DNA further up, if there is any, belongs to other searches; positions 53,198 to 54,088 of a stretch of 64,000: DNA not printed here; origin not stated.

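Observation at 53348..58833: Complete Gram-negative 'dedicated sortase' system: sortase + single VIT/vWA target + divergent two-component system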

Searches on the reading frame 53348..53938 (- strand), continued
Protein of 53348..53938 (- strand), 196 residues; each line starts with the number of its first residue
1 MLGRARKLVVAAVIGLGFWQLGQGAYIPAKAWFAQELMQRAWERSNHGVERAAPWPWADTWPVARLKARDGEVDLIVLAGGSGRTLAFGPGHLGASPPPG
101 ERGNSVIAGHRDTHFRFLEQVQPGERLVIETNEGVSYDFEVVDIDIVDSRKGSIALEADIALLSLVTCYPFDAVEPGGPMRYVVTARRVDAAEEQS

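Call 29: search_protein_families(library=ncbifam, proteins=[L061:4990-5700:+, L034:4973-5764:+, L072:2015-2725:-, L003:14933-15610:+], max_evalue=0.00001)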
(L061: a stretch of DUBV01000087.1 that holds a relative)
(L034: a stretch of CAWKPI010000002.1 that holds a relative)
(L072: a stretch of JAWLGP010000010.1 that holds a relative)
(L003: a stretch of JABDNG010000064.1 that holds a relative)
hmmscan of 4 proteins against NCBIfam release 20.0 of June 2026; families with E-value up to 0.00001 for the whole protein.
L061:4990-5700:+ (236 aa): 20 families
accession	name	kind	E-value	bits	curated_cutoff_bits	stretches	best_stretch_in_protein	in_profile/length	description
TIGR03789.1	pdsO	hypoth_equivalog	3.3e-43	148.1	152.2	1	24-229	35-242/243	sortase-associated OmpA-like protein PdsO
NF053611.1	YiaD_Gzip_OmpA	equivalog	2.8e-26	92.5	175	1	116-229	92-205/206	YiaD family glycine zipper/OmpA-like lipoprotein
TIGR02802.1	Pal_lipo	equivalog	1.1e-20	73.7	125.35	1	128-229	2-103/104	peptidoglycan-associated lipoprotein Pal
NF053613.1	OMP_toxin_LptF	equivalog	1.8e-16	60.6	400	1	128-233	143-248/256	lipotoxin F family OmpA-related lipoprotein LptF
NF053607.1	CHU_0125_OmpA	equivalog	6e-16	58.1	620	1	127-217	532-622/639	CHU_0125 family OmpA-like outer membrane integrity protein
NF052230.1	T9SS_PorE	exception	7.1e-16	57.6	600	1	127-212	516-601/648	PorE family type IX secretion system protein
NF053585.1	OMP_LP_YfiB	equivalog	1.5e-14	54.2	128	1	99-229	28-159/163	outer membrane lipoprotein YfiB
NF008067.1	PRK10802.1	equivalog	1.9e-13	50.6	261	1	108-227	49-168/171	peptidoglycan-associated lipoprotein Pal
NF053612.1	anchor_PA1041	equivalog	3.9e-13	49.9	250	1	128-230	133-235/236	PA1041 family peptidoglycan-binding anchor lipoprotein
NF007804.1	PRK10510.1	equivalog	1e-12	47.9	307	1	143-231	129-217/219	OmpA family lipoprotein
NF033763.1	exchanger_TraB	exception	1.9e-12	46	700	1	130-230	396-497/522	outer membrane exchange protein TraB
NF045788.1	Omp38Acinit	equivalog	1.2e-11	44.3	500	1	126-234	241-350/354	outer membrane protein Omp38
NF006541.1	PRK09038.1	equivalog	1.4e-10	41.2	283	1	77-232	89-250/253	flagellar motor protein MotD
NF007424.1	PRK09967.1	equivalog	3.6e-10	40.1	155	1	117-231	43-158/160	OmpA family protein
NF047620.1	FlgprotMotYVib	equivalog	7e-10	39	400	1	99-231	134-267/271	flagellar protein MotY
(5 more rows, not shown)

L034:4973-5764:+ (263 aa): 23 families
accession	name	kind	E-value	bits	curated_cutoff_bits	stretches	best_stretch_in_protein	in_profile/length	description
TIGR02802.1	Pal_lipo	equivalog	2e-24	85.7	125.35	1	96-196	2-102/104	peptidoglycan-associated lipoprotein Pal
NF053611.1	YiaD_Gzip_OmpA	equivalog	1.9e-21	76.7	175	1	92-198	100-206/206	YiaD family glycine zipper/OmpA-like lipoprotein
NF053585.1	OMP_LP_YfiB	equivalog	1e-17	64.5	128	1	96-196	58-158/163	outer membrane lipoprotein YfiB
NF053613.1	OMP_toxin_LptF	equivalog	6.8e-17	62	400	1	93-200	140-247/256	lipotoxin F family OmpA-related lipoprotein LptF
NF008067.1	PRK10802.1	equivalog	8.5e-16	58.3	261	1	28-194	6-167/171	peptidoglycan-associated lipoprotein Pal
NF053612.1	anchor_PA1041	equivalog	2.6e-15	57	250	1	91-198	125-235/236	PA1041 family peptidoglycan-binding anchor lipoprotein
NF045787.1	OmpABordt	equivalog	1.7e-14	53.9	200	1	91-198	82-189/194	outer membrane protein OmpA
TIGR03789.1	pdsO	hypoth_equivalog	1.1e-13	51.4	152.2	1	84-197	129-242/243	sortase-associated OmpA-like protein PdsO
NF007804.1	PRK10510.1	equivalog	3.6e-12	46.1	307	1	112-198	130-216/219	OmpA family lipoprotein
NF052230.1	T9SS_PorE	exception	1.1e-10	40.4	600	1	94-177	515-598/648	PorE family type IX secretion system protein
NF047726.1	AutTranAdhPGAsTpgA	equivalog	1.8e-10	40.5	350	1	111-176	173-239/268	trimeric autotransporter adhesin/peptidogylcan-associated protein TpgA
NF008071.1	PRK10808.1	equivalog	9.2e-10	38.4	277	1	75-192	214-340/358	porin OmpA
NF006541.1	PRK09038.1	equivalog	1.8e-09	37.6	283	1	92-199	139-249/253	flagellar motor protein MotD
TIGR03350.1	type_VI_ompA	equivalog_domain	3.4e-09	36.8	139.8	1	92-197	28-136/137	type VI secretion system protein TssL, long form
NF033763.1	exchanger_TraB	exception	4.9e-09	34.7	700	1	92-201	390-500/522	outer membrane exchange protein TraB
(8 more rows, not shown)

L072:2015-2725:- (236 aa): 23 families
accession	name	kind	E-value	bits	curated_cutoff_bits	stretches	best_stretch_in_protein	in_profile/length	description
TIGR03789.1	pdsO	hypoth_equivalog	9.8e-44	149.8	152.2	1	8-231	12-242/243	sortase-associated OmpA-like protein PdsO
NF053611.1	YiaD_Gzip_OmpA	equivalog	4.2e-23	82.1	175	1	26-231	17-205/206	YiaD family glycine zipper/OmpA-like lipoprotein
NF053613.1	OMP_toxin_LptF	equivalog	4.6e-19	69.1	400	1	80-233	100-246/256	lipotoxin F family OmpA-related lipoprotein LptF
NF053612.1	anchor_PA1041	equivalog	2.2e-16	60.6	250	1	13-231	10-234/236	PA1041 family peptidoglycan-binding anchor lipoprotein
NF053585.1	OMP_LP_YfiB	equivalog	3.2e-16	59.6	128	1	132-232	60-160/163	outer membrane lipoprotein YfiB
TIGR02802.1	Pal_lipo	equivalog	1.6e-15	57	125.35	1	132-231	4-103/104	peptidoglycan-associated lipoprotein Pal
NF007804.1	PRK10510.1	equivalog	3.8e-13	49.3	307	1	133-233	117-217/219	OmpA family lipoprotein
TIGR03350.1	type_VI_ompA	equivalog_domain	1.1e-10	41.5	139.8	1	132-231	34-136/137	type VI secretion system protein TssL, long form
NF033763.1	exchanger_TraB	exception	1.3e-10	39.9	700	1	156-232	420-497/522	outer membrane exchange protein TraB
NF045787.1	OmpABordt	equivalog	2e-10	40.7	200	1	161-230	118-187/194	outer membrane protein OmpA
NF047726.1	AutTranAdhPGAsTpgA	equivalog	2e-10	40.3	350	1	157-214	186-243/268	trimeric autotransporter adhesin/peptidogylcan-associated protein TpgA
NF006541.1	PRK09038.1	equivalog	6.6e-10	39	283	1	131-233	144-249/253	flagellar motor protein MotD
NF047620.1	FlgprotMotYVib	equivalog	4.2e-09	36.5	400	1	156-233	189-267/271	flagellar protein MotY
NF053607.1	CHU_0125_OmpA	equivalog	5.8e-09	35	620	1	138-213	541-616/639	CHU_0125 family OmpA-like outer membrane integrity protein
NF052230.1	T9SS_PorE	exception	1.1e-08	33.8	600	1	141-211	528-598/648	PorE family type IX secretion system protein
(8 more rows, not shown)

L003:14933-15610:+ (225 aa): 39 families (the best 25 are shown)
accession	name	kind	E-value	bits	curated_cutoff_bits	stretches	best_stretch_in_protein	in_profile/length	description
NF053611.1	YiaD_Gzip_OmpA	equivalog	1.3e-80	270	175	1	12-218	3-205/206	YiaD family glycine zipper/OmpA-like lipoprotein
NF007804.1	PRK10510.1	equivalog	1.3e-70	237.2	307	1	9-222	8-219/219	OmpA family lipoprotein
NF053612.1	anchor_PA1041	equivalog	1.5e-38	133.1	250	1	107-219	123-235/236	PA1041 family peptidoglycan-binding anchor lipoprotein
NF038224.1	OmpA_like_CmpA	equivalog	1.3e-33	116.5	300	1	6-220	7-215/233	C-OmpA-like family protein CmpA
NF053585.1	OMP_LP_YfiB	equivalog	7e-31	107.3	128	1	95-218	38-159/163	outer membrane lipoprotein YfiB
TIGR03789.1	pdsO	hypoth_equivalog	2.6e-29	102.6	152.2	1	108-219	134-243/243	sortase-associated OmpA-like protein PdsO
NF053613.1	OMP_toxin_LptF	equivalog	9.7e-29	100.8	400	1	107-219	133-245/256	lipotoxin F family OmpA-related lipoprotein LptF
TIGR03350.1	type_VI_ompA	equivalog_domain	6.1e-28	97.5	139.8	1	89-218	4-136/137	type VI secretion system protein TssL, long form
NF045787.1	OmpABordt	equivalog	9.4e-28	97.2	200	1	115-220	85-190/194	outer membrane protein OmpA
NF006508.0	PRK08944.1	subfamily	3e-24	85.8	259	1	86-219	150-287/304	MotB family protein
NF033763.1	exchanger_TraB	exception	8.7e-24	83.4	700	1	97-223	375-501/522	outer membrane exchange protein TraB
NF006541.1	PRK09038.1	equivalog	3.6e-23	82.5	283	1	85-219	111-248/253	flagellar motor protein MotD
TIGR02802.1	Pal_lipo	equivalog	3.9e-23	81.5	125.35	1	117-218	2-103/104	peptidoglycan-associated lipoprotein Pal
NF038223.1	IcmN_DotK_IVB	equivalog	4.7e-20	71.9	250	1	84-219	24-159/164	type IVB secretion system protein IcmN/DotK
NF005999.0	PRK08126.1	subfamily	6.1e-20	71.4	571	1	100-220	308-431/432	hypothetical protein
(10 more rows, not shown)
